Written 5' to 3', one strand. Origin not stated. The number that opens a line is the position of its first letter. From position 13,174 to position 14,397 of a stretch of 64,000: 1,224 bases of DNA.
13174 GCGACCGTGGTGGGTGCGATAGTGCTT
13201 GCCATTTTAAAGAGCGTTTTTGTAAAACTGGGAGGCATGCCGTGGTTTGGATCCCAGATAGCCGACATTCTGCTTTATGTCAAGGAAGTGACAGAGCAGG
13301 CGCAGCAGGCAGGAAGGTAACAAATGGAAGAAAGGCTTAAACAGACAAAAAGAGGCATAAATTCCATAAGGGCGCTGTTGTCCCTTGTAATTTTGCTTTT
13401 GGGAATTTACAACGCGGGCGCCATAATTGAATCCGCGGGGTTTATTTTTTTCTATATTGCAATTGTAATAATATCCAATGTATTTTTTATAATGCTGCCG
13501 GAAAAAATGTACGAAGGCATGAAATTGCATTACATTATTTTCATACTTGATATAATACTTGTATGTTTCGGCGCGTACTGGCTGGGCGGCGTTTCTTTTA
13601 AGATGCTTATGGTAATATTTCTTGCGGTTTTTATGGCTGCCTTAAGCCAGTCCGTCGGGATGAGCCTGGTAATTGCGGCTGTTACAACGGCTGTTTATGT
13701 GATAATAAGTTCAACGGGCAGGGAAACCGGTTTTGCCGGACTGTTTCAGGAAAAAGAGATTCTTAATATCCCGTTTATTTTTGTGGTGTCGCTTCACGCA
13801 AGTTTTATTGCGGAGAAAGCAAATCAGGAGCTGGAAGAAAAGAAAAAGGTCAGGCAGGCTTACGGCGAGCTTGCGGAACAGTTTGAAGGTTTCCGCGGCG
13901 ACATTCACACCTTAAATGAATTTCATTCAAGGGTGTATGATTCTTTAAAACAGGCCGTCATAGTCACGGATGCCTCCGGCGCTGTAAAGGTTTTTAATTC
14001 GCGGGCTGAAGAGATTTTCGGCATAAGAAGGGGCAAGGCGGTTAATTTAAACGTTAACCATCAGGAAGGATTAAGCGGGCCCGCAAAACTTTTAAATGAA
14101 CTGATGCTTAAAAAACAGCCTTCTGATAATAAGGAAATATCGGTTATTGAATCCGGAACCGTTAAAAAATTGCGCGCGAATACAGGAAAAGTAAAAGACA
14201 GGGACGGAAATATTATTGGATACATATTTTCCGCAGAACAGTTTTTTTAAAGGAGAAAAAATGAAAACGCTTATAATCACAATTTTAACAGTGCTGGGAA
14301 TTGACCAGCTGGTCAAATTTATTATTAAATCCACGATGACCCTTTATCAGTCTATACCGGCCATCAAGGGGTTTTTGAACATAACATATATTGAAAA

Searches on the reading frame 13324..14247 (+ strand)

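Call 17: search_protein_families(library=pfam, proteins=[window:13324-14247:+], max_evalue=0.001)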
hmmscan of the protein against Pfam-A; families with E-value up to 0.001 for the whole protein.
window:13324-14247:+ (308 aa): 1 family
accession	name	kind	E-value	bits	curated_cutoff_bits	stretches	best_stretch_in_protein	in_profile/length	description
PF00989.32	PAS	-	1e-09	38.8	22.6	1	202-302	4-108/113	PAS fold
